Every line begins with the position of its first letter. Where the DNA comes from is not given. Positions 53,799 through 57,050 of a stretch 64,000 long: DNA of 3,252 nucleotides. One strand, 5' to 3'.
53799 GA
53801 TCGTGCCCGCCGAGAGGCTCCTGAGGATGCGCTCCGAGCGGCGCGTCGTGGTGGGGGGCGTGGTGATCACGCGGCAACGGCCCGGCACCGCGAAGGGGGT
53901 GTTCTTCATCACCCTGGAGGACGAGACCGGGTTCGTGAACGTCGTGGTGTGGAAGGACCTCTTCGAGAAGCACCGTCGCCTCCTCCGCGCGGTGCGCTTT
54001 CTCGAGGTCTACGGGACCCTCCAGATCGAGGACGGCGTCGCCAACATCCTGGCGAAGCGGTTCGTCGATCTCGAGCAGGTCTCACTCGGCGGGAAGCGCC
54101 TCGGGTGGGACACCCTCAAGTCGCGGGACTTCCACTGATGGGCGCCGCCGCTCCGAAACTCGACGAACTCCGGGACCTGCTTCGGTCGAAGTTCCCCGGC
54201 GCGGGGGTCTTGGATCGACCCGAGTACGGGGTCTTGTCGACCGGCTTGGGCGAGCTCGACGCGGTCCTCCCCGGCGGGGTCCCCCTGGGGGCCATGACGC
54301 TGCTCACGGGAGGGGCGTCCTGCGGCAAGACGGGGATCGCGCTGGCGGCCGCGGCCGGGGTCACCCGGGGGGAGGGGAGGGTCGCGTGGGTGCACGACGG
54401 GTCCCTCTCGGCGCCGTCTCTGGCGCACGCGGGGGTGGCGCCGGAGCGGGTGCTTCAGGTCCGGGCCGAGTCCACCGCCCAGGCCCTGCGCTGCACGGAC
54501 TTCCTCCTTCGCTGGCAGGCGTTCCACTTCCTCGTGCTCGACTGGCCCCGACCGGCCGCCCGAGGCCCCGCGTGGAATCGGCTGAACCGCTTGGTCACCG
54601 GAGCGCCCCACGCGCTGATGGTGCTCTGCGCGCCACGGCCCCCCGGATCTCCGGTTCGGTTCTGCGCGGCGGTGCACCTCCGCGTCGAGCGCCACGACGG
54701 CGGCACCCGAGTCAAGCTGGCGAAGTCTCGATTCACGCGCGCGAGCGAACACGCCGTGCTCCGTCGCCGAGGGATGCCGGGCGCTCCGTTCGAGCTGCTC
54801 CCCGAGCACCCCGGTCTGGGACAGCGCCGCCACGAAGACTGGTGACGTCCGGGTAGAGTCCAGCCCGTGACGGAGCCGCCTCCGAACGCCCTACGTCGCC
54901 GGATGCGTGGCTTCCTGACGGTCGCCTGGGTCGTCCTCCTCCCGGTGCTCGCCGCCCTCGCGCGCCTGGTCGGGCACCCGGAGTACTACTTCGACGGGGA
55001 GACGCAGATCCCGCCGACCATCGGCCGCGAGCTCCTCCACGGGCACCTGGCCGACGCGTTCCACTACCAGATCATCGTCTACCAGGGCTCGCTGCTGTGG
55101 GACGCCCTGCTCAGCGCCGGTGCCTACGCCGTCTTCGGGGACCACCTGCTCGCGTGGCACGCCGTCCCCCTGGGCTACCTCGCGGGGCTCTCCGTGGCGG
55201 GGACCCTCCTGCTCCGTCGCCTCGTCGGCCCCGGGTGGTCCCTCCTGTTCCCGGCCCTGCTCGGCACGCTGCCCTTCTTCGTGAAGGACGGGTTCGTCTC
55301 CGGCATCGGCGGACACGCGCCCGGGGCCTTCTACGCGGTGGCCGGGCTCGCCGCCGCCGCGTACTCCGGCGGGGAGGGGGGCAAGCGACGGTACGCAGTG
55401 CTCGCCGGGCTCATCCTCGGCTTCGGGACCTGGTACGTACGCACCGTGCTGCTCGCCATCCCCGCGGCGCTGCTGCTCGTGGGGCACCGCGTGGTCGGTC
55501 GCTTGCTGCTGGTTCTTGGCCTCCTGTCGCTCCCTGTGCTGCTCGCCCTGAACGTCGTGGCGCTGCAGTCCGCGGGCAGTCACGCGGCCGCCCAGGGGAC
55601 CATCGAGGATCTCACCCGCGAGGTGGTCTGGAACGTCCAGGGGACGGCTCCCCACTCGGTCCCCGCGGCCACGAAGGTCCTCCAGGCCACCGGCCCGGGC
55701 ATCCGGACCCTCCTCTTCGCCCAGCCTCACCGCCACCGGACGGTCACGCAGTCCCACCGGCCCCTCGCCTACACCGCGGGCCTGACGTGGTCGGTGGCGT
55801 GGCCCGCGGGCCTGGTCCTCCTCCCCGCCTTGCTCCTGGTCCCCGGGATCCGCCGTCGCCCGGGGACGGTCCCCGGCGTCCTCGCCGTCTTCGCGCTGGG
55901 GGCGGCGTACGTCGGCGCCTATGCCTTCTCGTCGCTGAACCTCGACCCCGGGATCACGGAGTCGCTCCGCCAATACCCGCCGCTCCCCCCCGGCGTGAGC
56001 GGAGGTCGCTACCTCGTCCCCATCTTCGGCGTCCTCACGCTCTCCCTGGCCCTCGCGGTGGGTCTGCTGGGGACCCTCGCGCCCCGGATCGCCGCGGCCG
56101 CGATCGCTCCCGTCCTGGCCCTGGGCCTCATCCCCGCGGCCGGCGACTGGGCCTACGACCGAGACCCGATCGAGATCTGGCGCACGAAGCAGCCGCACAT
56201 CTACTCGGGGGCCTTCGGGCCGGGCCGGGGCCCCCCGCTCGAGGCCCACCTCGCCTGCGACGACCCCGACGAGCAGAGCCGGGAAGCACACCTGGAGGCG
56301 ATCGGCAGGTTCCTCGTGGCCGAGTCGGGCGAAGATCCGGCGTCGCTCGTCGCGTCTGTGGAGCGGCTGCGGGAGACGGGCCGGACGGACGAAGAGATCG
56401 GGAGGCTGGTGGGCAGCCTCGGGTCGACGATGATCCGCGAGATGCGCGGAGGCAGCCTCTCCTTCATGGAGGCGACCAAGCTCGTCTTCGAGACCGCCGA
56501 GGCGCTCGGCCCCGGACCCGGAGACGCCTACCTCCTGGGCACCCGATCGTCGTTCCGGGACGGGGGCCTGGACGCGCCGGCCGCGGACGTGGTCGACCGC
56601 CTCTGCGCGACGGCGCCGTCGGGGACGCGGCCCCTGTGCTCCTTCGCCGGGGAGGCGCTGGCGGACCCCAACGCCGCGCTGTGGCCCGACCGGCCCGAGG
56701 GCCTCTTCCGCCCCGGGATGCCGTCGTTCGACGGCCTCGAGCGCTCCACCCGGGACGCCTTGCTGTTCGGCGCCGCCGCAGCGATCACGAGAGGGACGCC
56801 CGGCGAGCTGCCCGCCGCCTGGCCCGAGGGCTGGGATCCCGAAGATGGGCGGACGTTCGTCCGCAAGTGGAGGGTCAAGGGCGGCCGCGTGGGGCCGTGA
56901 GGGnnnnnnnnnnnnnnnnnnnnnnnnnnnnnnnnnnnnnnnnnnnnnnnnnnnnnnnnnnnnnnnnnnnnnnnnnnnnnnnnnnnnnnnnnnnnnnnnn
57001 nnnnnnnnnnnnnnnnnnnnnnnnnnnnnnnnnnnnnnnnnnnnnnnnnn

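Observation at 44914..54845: Rearranged SOS mutagenesis cassette with two near-identical LexA-like boxes and an intercalated SNF2 helicase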

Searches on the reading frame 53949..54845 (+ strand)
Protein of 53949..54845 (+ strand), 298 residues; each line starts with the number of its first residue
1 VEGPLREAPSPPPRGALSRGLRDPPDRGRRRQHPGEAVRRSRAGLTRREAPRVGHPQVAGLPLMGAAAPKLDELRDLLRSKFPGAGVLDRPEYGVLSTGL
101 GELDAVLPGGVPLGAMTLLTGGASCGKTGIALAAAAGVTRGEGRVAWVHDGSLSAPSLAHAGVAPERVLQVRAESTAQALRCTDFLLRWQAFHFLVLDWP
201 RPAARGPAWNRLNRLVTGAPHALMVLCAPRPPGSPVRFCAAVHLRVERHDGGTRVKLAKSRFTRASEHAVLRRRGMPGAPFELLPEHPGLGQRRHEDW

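Call 4: search_protein_families(library=pfam, proteins=[window:53949-54845:+])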
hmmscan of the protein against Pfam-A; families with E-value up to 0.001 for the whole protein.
window:53949-54845:+ (298 aa): 3 families
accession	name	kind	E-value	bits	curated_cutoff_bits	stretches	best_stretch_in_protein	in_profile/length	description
PF00154.27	RecA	-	1.2e-06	28.6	27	1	94-198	31-137/262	recA bacterial DNA recombination protein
PF13481.12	AAA_25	-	0.00015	21.9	27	1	102-180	21-98/195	AAA domain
PF06745.19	ATPase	-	0.00038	20.4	26.6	1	97-132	2-37/231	KaiC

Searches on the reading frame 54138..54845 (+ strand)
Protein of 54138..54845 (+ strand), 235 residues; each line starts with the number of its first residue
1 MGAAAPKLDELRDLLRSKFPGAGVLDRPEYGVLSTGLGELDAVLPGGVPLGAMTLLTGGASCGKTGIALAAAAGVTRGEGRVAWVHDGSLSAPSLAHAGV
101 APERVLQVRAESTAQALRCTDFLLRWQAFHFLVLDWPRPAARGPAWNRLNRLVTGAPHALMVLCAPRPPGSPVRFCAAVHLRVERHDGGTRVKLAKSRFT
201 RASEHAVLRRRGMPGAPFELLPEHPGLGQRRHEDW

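Call 8: search_protein_families(library=ncbifam, proteins=[window:54138-54845:+])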
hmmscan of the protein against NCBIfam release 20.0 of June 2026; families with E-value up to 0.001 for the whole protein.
window:54138-54845:+ (235 aa): 11 families
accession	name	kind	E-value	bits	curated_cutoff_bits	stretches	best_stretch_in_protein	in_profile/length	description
NF033429.2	ImuA_translesion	equivalog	1.8e-15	57.3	150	1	27-198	10-180/181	translesion DNA synthesis-associated protein ImuA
TIGR02012.1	tigrfam_recA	equivalog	2.2e-07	30.5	325.3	1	32-135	35-140/321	recombinase RecA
NF006861.0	PRK09361.1-1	equivalog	7.6e-07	28.9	278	1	32-95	4-67/235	DNA repair and recombination protein RadB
NF007072.0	PRK09519.1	equivalog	6.4e-06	24.8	1024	1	30-135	38-145/790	intein-containing recombinase RecA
TIGR03600.1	phage_DnaB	exception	8.9e-05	21.6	498.65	1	33-108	177-251/421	phage replicative helicase, DnaB family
TIGR03881.1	KaiC_arch_4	hypoth_equivalog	0.00019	21.2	247.8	1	33-80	3-51/231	KaiC domain-containing protein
NF006799.0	PRK09302.1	equivalog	0.00024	19.8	408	1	33-70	13-50/515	circadian clock protein KaiC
TIGR00416.1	sms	equivalog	0.00025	19.9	403.05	1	29-85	72-128/454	DNA repair protein RadA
NF004723.0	PRK06067.1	subfamily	0.00044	19.8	194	1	29-72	12-55/243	flagellar accessory protein FlaH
TIGR02237.1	recomb_radB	equivalog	0.00085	19.3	172.4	0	40-92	1-53/210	DNA repair and recombination protein RadB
NF003301.0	PRK04301.1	equivalog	0.00088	18.5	259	0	27-76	77-126/316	DNA repair and recombination protein RadA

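Call 56: search_protein_families(library=padloc, proteins=[window:54138-54845:+], max_evalue=0.001)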
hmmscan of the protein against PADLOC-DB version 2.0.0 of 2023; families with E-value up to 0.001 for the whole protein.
window:54138-54845:+ (235 aa): 0 families

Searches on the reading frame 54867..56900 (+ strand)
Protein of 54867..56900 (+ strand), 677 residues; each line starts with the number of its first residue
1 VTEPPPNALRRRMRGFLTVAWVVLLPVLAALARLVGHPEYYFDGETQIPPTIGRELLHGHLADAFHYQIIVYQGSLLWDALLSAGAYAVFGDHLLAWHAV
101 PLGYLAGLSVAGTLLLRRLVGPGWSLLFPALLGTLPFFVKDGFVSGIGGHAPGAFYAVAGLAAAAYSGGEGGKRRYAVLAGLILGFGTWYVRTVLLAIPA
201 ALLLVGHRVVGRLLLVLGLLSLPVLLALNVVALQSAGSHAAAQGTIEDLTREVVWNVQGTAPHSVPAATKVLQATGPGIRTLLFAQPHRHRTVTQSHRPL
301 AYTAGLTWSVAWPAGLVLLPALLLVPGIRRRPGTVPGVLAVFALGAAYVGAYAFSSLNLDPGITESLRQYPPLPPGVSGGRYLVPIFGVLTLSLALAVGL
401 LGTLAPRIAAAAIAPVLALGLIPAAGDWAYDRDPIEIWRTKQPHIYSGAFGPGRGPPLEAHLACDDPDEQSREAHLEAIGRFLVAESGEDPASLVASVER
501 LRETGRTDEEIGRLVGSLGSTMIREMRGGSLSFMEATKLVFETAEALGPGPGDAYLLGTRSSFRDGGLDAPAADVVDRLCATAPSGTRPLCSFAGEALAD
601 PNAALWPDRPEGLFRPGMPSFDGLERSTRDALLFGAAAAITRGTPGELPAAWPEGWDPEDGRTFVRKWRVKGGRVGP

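Call 4: search_protein_families(library=pfam, proteins=[window:54867-56900:+])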
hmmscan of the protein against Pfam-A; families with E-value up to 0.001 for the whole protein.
window:54867-56900:+ (677 aa): 0 families

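Call 8: search_protein_families(library=ncbifam, proteins=[window:54867-56900:+])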
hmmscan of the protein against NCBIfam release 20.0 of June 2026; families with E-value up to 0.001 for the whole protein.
window:54867-56900:+ (677 aa): 0 families

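Call 34: search_protein_families(library=pfam, proteins=[window:54903-56900:+], max_evalue=0.01)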
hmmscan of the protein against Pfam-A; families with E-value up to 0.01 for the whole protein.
window:54903-56900:+ (665 aa): 0 families

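Call 56: search_protein_families(library=padloc, proteins=[window:54903-56900:+], max_evalue=0.001)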
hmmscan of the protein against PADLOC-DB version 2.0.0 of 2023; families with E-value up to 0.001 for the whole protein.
window:54903-56900:+ (665 aa): 0 families
